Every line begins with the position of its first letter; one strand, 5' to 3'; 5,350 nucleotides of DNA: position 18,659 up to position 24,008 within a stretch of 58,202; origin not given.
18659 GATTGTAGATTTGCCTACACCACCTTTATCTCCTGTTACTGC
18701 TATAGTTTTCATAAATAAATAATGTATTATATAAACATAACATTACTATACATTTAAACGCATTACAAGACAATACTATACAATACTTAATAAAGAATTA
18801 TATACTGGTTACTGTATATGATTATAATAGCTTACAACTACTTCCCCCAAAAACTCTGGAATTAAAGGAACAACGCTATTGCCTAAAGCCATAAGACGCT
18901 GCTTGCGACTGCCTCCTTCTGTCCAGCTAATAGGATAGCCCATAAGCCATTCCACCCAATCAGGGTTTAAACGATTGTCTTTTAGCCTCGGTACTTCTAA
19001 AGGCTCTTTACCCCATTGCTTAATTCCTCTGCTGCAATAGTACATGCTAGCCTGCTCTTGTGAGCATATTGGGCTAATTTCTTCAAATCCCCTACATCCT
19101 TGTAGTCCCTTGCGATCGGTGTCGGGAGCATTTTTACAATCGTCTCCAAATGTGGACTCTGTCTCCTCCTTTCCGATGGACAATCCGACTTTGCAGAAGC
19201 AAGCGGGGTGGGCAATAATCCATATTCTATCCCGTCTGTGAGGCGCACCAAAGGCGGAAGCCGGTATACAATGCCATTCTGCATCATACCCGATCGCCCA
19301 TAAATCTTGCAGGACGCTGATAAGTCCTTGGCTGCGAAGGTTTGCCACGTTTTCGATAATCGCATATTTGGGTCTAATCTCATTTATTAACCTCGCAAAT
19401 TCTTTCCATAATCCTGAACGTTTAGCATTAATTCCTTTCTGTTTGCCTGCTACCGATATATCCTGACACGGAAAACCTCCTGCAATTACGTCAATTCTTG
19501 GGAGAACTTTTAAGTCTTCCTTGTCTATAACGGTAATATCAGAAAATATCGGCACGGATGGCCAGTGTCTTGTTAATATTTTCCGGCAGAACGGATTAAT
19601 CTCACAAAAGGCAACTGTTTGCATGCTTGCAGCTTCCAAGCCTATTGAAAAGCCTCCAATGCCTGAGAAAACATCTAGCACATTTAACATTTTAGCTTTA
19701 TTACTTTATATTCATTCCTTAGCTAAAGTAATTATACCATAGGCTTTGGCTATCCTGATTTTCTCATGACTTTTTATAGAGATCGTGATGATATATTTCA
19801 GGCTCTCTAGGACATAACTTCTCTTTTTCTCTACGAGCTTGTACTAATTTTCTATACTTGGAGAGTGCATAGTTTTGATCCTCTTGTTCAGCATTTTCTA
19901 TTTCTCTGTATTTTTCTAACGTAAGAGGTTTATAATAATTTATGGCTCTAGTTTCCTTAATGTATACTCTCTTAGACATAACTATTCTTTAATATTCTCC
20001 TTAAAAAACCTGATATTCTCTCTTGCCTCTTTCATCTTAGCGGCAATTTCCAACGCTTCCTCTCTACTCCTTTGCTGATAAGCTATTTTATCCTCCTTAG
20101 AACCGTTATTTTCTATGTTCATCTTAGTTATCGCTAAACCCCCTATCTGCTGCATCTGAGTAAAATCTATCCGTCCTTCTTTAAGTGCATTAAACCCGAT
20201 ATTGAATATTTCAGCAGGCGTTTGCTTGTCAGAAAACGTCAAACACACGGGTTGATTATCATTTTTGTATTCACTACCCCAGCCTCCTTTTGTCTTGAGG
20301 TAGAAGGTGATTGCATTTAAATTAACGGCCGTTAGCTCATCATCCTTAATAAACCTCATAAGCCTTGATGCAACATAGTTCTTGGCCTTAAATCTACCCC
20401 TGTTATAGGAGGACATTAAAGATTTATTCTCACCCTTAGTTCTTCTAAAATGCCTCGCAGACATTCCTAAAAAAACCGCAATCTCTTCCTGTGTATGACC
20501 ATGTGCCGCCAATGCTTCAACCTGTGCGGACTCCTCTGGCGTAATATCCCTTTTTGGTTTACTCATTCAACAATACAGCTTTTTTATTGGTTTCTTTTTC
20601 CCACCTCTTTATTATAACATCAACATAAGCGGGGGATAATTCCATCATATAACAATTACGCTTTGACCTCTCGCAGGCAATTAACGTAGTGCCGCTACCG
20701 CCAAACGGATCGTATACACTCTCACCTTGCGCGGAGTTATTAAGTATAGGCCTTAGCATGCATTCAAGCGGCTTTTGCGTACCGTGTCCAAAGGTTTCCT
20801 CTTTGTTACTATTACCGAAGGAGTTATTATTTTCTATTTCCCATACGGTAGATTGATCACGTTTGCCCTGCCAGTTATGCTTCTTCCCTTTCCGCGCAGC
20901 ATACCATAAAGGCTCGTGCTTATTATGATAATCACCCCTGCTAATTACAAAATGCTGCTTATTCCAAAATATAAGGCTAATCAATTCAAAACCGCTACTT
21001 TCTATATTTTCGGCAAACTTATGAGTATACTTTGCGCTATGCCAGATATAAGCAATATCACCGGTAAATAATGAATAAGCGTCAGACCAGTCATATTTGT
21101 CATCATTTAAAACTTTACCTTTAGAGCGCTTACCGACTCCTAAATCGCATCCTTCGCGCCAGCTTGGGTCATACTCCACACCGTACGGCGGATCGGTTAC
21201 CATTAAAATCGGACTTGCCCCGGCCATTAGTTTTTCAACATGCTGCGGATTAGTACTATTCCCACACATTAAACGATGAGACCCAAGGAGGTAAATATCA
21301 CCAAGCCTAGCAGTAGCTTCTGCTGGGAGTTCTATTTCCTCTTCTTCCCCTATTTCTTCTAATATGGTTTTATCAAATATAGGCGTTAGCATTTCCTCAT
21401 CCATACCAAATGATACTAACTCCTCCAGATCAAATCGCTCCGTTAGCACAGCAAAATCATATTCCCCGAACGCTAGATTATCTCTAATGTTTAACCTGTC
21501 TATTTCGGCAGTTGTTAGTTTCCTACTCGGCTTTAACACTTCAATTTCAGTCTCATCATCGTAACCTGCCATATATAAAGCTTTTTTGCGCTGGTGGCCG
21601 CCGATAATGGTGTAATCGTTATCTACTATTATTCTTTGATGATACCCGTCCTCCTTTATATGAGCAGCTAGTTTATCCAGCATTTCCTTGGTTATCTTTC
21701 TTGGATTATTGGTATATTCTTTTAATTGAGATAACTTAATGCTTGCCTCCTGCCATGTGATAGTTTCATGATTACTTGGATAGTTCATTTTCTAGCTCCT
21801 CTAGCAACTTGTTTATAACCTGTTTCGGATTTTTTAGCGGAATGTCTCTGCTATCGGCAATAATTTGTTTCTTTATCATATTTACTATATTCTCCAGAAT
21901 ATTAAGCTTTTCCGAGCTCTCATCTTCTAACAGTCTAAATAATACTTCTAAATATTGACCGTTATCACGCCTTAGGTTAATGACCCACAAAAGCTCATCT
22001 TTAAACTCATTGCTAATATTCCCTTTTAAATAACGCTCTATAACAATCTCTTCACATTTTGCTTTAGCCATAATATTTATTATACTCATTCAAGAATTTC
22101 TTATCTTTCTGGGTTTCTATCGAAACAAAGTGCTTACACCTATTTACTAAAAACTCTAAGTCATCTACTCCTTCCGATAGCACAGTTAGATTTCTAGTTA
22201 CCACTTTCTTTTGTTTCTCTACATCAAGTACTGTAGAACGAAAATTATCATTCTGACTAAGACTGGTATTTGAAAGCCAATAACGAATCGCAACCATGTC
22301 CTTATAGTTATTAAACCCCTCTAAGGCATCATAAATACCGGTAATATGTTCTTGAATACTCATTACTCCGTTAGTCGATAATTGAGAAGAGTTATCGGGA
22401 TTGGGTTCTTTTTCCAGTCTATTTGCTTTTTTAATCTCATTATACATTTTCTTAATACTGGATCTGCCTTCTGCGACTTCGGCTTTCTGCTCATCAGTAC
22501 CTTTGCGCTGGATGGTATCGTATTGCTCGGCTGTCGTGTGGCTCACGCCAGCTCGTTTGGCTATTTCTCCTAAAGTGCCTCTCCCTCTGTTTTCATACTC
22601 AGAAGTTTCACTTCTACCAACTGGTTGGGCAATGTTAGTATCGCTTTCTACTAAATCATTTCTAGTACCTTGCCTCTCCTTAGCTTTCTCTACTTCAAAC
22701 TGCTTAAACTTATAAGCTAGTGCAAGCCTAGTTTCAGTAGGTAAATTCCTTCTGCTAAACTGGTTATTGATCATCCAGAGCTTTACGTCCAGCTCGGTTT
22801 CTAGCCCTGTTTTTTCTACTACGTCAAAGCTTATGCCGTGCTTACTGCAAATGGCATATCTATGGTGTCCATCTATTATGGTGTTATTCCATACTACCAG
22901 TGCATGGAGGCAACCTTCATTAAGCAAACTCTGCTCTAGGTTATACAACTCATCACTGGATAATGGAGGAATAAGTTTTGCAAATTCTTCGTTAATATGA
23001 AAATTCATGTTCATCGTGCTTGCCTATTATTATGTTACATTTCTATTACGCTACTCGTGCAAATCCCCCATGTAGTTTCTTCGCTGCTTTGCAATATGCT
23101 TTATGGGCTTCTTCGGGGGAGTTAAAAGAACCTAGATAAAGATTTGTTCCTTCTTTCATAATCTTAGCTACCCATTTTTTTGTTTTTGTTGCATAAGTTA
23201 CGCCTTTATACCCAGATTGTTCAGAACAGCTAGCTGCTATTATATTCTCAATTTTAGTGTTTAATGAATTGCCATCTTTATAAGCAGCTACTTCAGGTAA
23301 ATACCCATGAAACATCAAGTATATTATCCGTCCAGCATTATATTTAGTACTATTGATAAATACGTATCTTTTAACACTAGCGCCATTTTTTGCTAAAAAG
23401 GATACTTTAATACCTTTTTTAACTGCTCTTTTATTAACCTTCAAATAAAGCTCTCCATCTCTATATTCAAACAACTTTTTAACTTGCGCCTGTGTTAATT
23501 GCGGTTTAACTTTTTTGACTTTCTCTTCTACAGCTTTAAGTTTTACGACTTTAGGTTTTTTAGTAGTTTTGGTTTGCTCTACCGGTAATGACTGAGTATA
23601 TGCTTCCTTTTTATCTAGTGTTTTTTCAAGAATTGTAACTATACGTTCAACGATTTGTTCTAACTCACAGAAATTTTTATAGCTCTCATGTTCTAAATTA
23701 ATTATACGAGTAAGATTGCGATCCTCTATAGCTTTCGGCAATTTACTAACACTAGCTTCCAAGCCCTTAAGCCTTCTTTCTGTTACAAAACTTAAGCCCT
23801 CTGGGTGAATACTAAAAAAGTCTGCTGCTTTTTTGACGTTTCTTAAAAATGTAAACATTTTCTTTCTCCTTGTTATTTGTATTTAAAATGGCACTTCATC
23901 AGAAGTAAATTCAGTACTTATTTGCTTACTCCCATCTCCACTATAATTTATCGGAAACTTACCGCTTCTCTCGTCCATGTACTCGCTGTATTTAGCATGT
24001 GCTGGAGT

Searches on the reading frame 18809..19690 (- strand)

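Call 15: search_protein_families(library=phrogs, proteins=[window:18809-19690:-], max_evalue=0.01)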
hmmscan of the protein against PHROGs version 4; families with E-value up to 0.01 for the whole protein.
window:18809-19690:- (293 aa): 11 families
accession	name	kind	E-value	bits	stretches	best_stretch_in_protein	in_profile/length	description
phrog_363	-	other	2e-73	248.4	1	1-281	53-308/327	DNA methyltransferase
phrog_116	-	other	4.8e-67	227.9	1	1-290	207-494/779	DNA methyltransferase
phrog_5999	-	other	2e-18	67.4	1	2-98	3-103/109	DNA methyltransferase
phrog_29583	-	other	1.5e-14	54.6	1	46-161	61-189/468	DNA methyltransferase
phrog_32758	-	other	6.9e-12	46.4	1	125-163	7-45/154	DNA methyltransferase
phrog_1008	-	other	8.7e-11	42.8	1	230-275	251-307/329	DNA methyltransferase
phrog_36267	-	other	2.4e-10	41.3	1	4-61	3-60/151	DNA methyltransferase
phrog_26627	-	unknown function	4.7e-07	30.9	1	238-257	32-51/71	-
phrog_16528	-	other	0.0014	19.3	1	240-281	172-213/236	DNA methyltransferase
phrog_864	-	DNA, RNA and nucleotide metabolism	0.0015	18.1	1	54-122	690-752/1064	DNA primase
phrog_27243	-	unknown function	0.0063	17.3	1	239-257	178-196/248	-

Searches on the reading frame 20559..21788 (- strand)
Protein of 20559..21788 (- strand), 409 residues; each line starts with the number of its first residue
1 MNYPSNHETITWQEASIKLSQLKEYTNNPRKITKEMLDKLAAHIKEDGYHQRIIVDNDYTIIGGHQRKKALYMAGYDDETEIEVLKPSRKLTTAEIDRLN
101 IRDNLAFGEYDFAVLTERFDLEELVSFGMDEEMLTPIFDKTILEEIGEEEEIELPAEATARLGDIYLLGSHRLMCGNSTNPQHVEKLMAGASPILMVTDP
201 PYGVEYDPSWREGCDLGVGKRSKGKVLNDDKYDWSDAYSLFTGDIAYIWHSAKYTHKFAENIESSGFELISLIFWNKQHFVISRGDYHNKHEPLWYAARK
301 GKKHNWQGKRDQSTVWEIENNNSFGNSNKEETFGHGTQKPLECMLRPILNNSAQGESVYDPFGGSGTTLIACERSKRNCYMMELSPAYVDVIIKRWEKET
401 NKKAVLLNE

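Call 15: search_protein_families(library=phrogs, proteins=[window:20559-21788:-], max_evalue=0.01)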
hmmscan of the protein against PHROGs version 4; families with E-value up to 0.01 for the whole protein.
window:20559-21788:- (409 aa): 25 families
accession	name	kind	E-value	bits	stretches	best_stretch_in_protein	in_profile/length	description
phrog_498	-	other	1.1e-109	368.8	1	13-407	34-431/633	DNA methyltransferase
phrog_67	-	other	1.1e-26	95.1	1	196-405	146-352/743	DNA methyltransferase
phrog_23085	-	unknown function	1.7e-24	87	1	291-404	4-113/138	-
phrog_3008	-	other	1.8e-22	80.8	1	328-405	143-220/244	DNA methyltransferase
phrog_620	-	DNA, RNA and nucleotide metabolism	2.9e-18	67.8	1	16-152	11-140/217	ParB-like partition protein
phrog_8071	-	DNA, RNA and nucleotide metabolism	3.5e-15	57.1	1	13-210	6-211/389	ParB-like partition protein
phrog_940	-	DNA, RNA and nucleotide metabolism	1.7e-13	51.6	1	14-130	6-123/388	nuclease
phrog_9353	-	unknown function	3.1e-12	47.9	1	12-153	9-153/245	-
phrog_930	-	DNA, RNA and nucleotide metabolism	1.1e-11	46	1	17-144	10-130/223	ParB-like partition protein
phrog_18056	-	DNA, RNA and nucleotide metabolism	1.5e-10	41.6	1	17-84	6-71/387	ParB-like partition nuclease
phrog_4715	-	DNA, RNA and nucleotide metabolism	2e-09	37.4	1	13-76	146-214/630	ParB-like partition protein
phrog_18293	-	other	2.1e-08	35.1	1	324-404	37-115/119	methyltransferase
phrog_8769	-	other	1.1e-07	32.6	1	358-399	15-56/71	methyltransferase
phrog_5475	-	unknown function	8.8e-07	29.1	1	20-78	9-66/458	-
phrog_15396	-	DNA, RNA and nucleotide metabolism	1.2e-06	29.6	1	17-152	7-137/258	ParB-like partition nuclease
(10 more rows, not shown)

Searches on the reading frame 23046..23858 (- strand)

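Call 16: search_protein_families(library=phrogs, proteins=[window:23046-23858:-], max_evalue=0.01)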
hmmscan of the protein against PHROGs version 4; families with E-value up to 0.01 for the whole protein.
window:23046-23858:- (270 aa): 10 families
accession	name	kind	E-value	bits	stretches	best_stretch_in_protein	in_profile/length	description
phrog_99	-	DNA, RNA and nucleotide metabolism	1.1e-34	121.8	1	67-268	59-265/383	HNH endonuclease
phrog_374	-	DNA, RNA and nucleotide metabolism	3e-11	43.8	1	213-267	358-411/617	HNH endonuclease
phrog_4578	-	DNA, RNA and nucleotide metabolism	3.2e-11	44.2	1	209-268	61-120/130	HNH endonuclease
phrog_953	-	DNA, RNA and nucleotide metabolism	7.7e-11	42.9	1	206-258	310-357/420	HNH endonuclease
phrog_3593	-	DNA, RNA and nucleotide metabolism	2e-09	38.5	1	204-262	138-196/210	HNH endonuclease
phrog_13470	-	DNA, RNA and nucleotide metabolism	1.8e-05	25.9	1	192-259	70-138/152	HNH endonuclease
phrog_35306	-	unknown function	5.3e-05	24.5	1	208-262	22-76/90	-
phrog_30929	-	unknown function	0.0003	20.9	1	218-256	135-173/413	-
phrog_24751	-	DNA, RNA and nucleotide metabolism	0.0055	17.9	0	215-260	9-53/65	HNH endonuclease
phrog_4947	-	unknown function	0.0081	17.8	0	196-254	36-94/121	-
